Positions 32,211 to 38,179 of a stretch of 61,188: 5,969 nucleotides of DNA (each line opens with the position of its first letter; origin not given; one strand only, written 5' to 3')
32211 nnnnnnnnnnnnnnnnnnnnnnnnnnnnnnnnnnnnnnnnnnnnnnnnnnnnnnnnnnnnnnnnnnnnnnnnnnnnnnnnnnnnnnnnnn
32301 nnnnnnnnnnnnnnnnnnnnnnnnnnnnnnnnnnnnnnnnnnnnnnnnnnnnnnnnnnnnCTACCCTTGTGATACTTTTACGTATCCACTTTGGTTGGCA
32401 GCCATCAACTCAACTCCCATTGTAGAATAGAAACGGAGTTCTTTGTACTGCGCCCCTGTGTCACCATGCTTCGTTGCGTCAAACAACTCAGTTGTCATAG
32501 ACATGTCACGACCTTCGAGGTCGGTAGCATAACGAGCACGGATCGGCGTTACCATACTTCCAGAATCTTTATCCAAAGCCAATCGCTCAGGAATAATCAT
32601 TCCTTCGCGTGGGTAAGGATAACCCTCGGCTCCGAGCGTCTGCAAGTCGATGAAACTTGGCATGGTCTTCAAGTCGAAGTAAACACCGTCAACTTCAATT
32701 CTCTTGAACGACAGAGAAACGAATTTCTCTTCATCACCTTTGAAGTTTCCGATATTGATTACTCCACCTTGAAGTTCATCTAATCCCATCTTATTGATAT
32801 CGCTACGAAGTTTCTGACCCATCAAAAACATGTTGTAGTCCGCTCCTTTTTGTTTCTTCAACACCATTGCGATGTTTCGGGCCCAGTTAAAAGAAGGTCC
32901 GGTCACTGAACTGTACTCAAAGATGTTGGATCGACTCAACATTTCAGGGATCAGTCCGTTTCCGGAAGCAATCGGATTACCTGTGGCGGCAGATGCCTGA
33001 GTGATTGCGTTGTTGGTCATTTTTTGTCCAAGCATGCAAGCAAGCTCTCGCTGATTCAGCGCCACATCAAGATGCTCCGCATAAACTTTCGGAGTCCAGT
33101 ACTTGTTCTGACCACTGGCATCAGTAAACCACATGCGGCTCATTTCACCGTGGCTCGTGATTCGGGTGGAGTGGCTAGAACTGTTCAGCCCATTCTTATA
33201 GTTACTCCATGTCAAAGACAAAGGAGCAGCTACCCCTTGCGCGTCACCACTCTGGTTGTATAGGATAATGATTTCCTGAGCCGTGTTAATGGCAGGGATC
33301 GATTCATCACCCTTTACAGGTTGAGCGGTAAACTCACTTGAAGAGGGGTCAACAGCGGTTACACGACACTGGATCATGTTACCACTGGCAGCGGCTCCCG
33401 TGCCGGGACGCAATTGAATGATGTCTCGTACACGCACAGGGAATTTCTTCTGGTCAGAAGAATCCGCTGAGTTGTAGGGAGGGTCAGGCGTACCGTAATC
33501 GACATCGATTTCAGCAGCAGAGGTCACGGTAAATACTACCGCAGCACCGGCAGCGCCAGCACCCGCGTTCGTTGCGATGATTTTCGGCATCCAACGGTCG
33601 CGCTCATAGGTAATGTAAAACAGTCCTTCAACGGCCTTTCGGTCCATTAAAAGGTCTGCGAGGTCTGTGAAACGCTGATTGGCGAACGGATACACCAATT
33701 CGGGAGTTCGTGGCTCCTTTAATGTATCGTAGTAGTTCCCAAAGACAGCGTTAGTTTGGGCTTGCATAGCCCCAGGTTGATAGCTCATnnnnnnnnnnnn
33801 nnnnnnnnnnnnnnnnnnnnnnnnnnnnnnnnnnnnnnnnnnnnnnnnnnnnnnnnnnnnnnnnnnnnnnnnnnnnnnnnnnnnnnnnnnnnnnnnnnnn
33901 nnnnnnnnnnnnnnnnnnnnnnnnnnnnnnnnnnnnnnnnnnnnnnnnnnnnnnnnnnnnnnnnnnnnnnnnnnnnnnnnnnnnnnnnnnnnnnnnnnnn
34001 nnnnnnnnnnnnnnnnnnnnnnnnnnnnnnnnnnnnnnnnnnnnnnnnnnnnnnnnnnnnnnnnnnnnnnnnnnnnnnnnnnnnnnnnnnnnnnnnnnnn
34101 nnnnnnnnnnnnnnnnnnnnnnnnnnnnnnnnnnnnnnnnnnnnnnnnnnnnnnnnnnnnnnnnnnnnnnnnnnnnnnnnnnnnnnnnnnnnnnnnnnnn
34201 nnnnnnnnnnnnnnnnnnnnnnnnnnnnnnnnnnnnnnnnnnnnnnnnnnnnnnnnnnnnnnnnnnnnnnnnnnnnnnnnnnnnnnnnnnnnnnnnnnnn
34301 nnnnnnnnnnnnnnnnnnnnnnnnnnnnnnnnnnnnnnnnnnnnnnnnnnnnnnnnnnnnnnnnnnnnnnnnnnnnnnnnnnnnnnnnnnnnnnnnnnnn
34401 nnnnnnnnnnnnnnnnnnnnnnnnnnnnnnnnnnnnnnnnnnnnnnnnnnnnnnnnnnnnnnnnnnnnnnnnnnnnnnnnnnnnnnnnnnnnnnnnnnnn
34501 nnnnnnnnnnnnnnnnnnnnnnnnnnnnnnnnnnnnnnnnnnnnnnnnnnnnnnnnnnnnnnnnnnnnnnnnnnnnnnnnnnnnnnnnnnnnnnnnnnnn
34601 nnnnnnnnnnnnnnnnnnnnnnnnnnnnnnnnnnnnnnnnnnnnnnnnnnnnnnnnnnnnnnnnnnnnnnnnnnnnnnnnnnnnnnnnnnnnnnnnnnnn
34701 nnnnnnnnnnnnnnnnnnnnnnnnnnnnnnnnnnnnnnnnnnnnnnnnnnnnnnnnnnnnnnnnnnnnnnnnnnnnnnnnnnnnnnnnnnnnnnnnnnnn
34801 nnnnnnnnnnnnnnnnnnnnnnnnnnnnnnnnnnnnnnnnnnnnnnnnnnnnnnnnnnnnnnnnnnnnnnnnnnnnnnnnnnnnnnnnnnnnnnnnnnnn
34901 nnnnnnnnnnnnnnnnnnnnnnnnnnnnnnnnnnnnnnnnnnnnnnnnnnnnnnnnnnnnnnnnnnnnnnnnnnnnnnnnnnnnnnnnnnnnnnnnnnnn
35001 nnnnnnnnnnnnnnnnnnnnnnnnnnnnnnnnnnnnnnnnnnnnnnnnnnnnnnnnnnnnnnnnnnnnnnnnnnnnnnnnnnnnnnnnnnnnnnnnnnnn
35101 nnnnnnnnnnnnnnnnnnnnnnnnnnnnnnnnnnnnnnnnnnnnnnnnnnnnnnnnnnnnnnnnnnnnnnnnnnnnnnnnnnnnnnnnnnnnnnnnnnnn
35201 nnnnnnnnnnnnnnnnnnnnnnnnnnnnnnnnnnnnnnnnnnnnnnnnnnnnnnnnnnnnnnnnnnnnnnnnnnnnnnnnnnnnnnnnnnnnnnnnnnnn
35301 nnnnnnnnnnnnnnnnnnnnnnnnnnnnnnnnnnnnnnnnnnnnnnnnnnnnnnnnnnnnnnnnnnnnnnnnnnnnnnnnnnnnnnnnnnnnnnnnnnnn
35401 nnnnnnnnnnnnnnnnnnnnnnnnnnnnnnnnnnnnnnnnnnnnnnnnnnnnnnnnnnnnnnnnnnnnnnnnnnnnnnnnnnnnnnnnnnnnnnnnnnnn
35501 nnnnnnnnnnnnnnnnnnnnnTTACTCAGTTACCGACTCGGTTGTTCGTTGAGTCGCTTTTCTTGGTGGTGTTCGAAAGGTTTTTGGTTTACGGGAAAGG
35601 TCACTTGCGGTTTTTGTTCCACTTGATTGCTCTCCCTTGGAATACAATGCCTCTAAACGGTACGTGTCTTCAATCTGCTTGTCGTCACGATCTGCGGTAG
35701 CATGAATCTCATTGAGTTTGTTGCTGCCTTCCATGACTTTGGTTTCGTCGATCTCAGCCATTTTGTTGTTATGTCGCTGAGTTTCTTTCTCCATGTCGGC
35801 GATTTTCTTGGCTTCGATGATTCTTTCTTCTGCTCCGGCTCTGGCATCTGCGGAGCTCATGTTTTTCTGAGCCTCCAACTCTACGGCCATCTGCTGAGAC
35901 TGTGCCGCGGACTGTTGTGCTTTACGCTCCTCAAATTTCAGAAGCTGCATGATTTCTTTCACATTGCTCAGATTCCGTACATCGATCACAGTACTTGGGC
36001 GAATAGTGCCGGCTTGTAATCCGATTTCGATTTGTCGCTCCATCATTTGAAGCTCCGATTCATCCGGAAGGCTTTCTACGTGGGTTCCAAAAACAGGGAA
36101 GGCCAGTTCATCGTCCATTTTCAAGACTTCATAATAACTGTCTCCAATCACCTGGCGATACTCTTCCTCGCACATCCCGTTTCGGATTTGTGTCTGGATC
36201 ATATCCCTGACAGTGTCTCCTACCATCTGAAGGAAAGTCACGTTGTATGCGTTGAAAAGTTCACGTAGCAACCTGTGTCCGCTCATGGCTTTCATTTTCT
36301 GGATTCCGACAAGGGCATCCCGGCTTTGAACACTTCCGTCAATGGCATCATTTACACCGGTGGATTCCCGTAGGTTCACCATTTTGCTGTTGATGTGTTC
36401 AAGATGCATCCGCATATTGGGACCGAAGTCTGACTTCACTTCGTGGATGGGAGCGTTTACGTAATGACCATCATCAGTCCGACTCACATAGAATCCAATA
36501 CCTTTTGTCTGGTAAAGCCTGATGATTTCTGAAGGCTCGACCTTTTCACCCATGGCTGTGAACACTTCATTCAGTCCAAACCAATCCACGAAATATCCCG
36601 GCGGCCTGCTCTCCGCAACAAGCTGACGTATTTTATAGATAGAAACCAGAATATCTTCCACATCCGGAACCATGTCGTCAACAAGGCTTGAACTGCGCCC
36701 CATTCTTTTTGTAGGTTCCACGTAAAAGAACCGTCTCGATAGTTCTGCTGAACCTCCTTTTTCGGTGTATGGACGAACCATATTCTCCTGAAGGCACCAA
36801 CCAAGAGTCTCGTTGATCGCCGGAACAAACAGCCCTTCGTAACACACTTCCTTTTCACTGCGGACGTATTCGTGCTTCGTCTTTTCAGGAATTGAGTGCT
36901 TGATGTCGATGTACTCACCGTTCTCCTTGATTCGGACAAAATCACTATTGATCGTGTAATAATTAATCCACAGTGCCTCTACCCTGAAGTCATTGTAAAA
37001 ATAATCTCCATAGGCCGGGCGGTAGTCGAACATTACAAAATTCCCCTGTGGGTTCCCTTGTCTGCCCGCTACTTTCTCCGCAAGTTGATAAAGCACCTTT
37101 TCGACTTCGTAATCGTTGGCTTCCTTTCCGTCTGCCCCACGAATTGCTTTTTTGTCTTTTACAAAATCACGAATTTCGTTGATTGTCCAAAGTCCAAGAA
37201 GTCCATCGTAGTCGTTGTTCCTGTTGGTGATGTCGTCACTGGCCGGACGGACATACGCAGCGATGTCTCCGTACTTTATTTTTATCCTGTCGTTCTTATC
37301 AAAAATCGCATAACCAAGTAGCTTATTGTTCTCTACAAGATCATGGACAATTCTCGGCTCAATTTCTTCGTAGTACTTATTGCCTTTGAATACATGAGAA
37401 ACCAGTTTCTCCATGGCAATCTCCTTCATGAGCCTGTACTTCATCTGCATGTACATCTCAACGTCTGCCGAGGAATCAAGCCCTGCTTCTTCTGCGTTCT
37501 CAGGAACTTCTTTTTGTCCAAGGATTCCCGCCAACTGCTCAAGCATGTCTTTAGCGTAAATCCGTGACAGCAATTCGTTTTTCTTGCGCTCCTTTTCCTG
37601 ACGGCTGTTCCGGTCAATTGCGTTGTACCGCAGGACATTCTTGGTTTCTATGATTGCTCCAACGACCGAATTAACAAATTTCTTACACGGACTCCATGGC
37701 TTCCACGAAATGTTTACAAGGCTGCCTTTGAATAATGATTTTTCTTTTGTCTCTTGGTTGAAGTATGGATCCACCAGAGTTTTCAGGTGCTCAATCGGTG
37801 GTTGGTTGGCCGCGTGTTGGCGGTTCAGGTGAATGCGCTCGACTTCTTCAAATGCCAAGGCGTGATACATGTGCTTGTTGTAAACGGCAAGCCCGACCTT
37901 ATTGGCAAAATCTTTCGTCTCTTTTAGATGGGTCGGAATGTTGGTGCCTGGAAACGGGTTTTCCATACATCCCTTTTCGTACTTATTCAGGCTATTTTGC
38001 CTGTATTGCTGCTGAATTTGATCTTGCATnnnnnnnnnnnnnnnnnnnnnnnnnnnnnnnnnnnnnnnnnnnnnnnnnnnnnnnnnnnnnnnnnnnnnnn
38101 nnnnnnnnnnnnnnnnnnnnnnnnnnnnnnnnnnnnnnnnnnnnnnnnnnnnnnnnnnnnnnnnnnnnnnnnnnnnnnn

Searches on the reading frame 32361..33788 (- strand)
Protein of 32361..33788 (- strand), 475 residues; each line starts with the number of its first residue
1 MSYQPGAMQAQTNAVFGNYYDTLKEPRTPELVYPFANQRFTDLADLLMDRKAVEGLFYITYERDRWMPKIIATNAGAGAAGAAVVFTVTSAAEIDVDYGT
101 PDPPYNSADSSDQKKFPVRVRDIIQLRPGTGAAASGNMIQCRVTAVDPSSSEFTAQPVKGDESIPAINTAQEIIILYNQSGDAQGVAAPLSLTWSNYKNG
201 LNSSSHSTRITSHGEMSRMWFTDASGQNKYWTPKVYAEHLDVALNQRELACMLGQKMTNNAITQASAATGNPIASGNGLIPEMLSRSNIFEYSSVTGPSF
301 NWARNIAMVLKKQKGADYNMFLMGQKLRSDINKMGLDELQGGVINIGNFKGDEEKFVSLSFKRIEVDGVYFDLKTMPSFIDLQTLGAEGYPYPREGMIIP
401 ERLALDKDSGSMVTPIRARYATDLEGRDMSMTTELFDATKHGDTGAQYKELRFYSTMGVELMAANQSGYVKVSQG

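Call 81: search_protein_families(library=phrogs, proteins=[window:32361-33788:-], max_evalue=0.00001)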
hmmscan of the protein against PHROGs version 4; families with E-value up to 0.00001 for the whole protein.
window:32361-33788:- (475 aa): 1 family
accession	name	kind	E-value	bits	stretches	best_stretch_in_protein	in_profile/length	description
phrog_13704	-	head and packaging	3.6e-07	30.1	1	113-466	102-441/452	virion structural protein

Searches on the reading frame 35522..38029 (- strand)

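Call 81: search_protein_families(library=phrogs, proteins=[window:35522-38029:-], max_evalue=0.00001)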
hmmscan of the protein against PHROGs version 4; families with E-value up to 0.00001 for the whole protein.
window:35522-38029:- (835 aa): 1 family
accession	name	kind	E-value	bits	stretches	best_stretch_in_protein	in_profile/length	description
phrog_6547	-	head and packaging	2.1e-53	182.5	1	25-787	8-770/827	portal protein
